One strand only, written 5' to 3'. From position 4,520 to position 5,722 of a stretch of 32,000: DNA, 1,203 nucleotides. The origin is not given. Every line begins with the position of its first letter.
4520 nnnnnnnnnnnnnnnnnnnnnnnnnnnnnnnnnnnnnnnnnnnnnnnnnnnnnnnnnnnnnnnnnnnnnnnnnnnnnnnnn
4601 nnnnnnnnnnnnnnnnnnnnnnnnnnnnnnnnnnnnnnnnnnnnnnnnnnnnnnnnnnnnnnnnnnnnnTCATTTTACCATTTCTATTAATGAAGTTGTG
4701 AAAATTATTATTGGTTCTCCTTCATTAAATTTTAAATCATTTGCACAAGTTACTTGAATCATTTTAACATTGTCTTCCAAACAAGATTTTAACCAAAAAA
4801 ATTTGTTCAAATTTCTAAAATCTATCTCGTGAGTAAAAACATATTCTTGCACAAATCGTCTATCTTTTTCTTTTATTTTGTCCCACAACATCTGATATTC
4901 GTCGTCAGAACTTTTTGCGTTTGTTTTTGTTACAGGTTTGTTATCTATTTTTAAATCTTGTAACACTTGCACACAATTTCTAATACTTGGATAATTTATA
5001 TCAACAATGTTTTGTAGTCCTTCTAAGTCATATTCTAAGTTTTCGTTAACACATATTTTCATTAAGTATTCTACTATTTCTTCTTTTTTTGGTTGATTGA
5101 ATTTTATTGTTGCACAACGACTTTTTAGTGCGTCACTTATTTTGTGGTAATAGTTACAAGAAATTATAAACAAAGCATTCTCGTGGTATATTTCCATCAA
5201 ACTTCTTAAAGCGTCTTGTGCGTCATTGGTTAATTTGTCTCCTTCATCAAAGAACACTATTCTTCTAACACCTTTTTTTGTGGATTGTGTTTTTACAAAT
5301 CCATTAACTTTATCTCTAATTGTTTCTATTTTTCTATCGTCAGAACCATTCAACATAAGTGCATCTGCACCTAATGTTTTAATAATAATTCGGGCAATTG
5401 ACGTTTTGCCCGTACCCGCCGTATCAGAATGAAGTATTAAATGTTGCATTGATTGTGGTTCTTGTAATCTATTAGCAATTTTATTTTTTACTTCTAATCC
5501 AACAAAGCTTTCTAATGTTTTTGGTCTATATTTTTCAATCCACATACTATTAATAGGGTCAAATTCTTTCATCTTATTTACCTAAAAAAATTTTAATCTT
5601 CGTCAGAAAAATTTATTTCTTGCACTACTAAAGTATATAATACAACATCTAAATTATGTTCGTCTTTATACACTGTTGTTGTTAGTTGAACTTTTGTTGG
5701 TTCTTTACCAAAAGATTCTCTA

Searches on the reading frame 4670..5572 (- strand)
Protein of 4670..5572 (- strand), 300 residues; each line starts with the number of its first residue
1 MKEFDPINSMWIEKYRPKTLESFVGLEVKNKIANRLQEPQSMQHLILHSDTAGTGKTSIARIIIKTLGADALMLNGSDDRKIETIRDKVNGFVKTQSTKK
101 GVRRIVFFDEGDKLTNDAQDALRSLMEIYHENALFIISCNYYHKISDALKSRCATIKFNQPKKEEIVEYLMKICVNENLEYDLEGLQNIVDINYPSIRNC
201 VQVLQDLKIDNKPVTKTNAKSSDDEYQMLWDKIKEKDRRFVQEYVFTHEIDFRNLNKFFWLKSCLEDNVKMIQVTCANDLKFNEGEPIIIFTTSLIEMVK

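Call 8: search_protein_families(library=phrogs, proteins=[window:4670-5572:-], max_evalue=0.001)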
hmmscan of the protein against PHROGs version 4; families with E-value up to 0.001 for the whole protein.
window:4670-5572:- (300 aa): 6 families
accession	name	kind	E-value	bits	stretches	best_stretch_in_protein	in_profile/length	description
phrog_168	-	DNA, RNA and nucleotide metabolism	2.6e-57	195.9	1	6-251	6-252/314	clamp loader of DNA polymerase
phrog_5846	-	DNA, RNA and nucleotide metabolism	2e-30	107.3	1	13-245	8-243/380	clamp loader of DNA polymerase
phrog_11838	-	DNA, RNA and nucleotide metabolism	3.4e-28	99.9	1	9-279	5-280/420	clamp loader of DNA polymerase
phrog_9172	-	unknown function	2.4e-06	27.7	0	42-245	106-332/509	-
phrog_10401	-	other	8.8e-05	22.4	1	36-178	452-604/667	ATPase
phrog_3757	-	unknown function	0.00031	21.3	0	124-222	218-318/367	-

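Call 11: find_related_loci(query=window:4670-5572:-, collection=viral_contigs, flank=8000)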
Query window:4670-5572:- (300 aa) in viral_contigs; peptide patterns used: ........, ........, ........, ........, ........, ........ (x = any residue, [..] = any of these).
2 stretches matched a pattern, but none encodes a relative of the query by tblastn (E <= 1e-3).

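Call 12: find_encoding_contigs(protein=window:4670-5572:-, flank=10000, max_places=10)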
Protein window:4670-5572:- (300 aa): 2 contigs read that carry it; 2 places shown.
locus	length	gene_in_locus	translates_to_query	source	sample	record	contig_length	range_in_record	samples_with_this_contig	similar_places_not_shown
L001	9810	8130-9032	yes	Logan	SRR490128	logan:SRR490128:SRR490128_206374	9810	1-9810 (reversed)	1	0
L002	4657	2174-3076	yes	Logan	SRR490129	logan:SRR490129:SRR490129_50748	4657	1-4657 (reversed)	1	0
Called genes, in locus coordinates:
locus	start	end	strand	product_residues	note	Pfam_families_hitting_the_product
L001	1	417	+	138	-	?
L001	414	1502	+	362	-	PF13439:Glyco_transf_4, PF00534:Glycos_transf_1, PF13692:Glyco_trans_1_4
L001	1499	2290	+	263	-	PF13578:Methyltransf_24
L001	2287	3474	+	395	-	PF13439:Glyco_transf_4 (weak), PF00534:Glycos_transf_1, PF13692:Glyco_trans_1_4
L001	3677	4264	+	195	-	-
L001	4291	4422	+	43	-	-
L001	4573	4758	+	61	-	-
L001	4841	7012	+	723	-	PF12705:PDDEXK_1 (weak), PF00270:DEAD, PF04851:ResIII, PF18766:SWI2_SNF2 (faint), PF00271:Helicase_C, PF16203:ERCC3_RAD25_C (weak)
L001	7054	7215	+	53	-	-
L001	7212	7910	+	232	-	-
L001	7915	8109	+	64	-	-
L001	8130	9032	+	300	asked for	PF00004:AAA, PF13177:DNA_pol3_delta2 (weak)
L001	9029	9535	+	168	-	-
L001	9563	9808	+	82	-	?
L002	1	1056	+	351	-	?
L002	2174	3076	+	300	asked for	PF00004:AAA, PF13177:DNA_pol3_delta2 (weak)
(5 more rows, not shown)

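Call 18: list_cluster_members(proteins=[P0001, P0024, window:4670-5572:-, window:6690-8933:-])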
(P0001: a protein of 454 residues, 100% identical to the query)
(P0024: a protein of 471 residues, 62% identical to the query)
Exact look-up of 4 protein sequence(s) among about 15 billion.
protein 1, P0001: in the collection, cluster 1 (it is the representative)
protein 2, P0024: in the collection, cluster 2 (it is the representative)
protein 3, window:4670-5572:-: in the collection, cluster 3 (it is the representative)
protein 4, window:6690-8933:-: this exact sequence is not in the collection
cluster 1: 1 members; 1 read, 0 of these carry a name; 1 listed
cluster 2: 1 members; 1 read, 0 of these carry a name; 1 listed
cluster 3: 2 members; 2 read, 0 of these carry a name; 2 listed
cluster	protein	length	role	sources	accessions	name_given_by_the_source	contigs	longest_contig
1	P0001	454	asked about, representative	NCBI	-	-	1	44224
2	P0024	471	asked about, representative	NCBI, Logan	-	-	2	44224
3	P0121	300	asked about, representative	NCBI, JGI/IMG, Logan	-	-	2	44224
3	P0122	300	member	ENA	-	-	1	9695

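Call 44: search_dna_similar(query=window:4670-5572:-, collection=phages, mode=protein, max_rows=15)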
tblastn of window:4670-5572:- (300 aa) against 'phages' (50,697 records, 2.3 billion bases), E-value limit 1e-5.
Records with a match: 2549; places in all: 2558; records where one place covers at least 80% of the query: 436.
Best place of each record, by identity: <60% 2549.
By first word of the organism name: Escherichia 674; Synechococcus 377; Klebsiella 333; Salmonella 201; Shigella 89; Aeromonas 82; Acinetobacter 71; Vibrio 68; Cyanophage 61; Enterobacter 59; and 69 more.
By host as written in the record: - 412; Escherichia coli 281; Klebsiella pneumoniae 115; Synechococcus 107; Escherichia coli O157:H7 38; Synechococcus sp. 38; Salmonella enterica 30; Synechococcus sp. WH7803 28; and 576 more.
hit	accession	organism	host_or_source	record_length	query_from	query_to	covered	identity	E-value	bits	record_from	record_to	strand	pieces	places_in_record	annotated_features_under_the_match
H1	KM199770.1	Rhizobium phage vB_RleM_P10VF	Rhizobium leguminosarum biovar viciae ...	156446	9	232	75%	38.6%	1e-39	153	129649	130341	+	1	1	putative clamp loader subunit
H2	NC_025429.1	Rhizobium phage vB_RleM_P10VF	Rhizobium leguminosarum biovar viciae ...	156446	9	232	75%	38.6%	1e-39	153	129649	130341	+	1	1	clamp loader of DNA polymerase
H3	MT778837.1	Rhizobium phage AF3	-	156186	9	232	75%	38.6%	1e-39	152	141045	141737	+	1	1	sliding clamp loader small subunit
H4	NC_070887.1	Rhizobium phage AF3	-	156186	9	232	75%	38.6%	1e-39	152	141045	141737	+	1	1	sliding clamp loader small subunit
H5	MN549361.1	Rhizobium phage RL2RES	Rhizobium leguminosarum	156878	9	232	75%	38.6%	4e-39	151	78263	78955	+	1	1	sliding clamp loader small subunit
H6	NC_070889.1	Rhizobium phage RL2RES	Rhizobium leguminosarum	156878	9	232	75%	38.6%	4e-39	151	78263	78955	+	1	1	sliding clamp loader small subunit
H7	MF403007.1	Agrobacterium phage Atu_ph04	Agrobacterium tumefaciens C58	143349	9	263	85%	33.6%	1e-36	144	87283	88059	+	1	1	replication factor C small subunit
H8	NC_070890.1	Agrobacterium phage Atu_ph04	Agrobacterium tumefaciens C58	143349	9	263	85%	33.6%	1e-36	144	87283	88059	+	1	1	replication factor C small subunit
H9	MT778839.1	Rhizobium phage P9VFCI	-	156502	9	232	75%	38.2%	1e-38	150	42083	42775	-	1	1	clamp loader subunit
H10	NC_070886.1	Rhizobium phage P9VFCI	-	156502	9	232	75%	38.2%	1e-38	150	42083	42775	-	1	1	clamp loader subunit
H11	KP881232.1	Sinorhizobium phage phiM9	Sinorhizobium meliloti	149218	10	245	79%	36.2%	2e-35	141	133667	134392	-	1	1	sliding clamp loader subunit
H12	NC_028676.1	Sinorhizobium phage phiM9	Sinorhizobium meliloti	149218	10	245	79%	36.2%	2e-35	141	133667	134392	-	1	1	clamp loader of DNA polymerase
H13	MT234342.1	Agrobacterium phage OLIVR5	Rhizogenic Agrobacterium biovar 1 ...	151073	1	260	87%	32.7%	2e-32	132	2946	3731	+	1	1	sliding clamp loader subunit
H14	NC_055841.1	Agrobacterium phage OLIVR5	Rhizogenic Agrobacterium biovar 1 ...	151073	1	260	87%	32.7%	2e-32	132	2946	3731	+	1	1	clamp loader of DNA polymerase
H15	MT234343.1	Agrobacterium phage OLIVR6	Rhizogenic Agrobacterium biovar 1 ...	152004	1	260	87%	32.7%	2e-32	132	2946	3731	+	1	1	sliding clamp loader subunit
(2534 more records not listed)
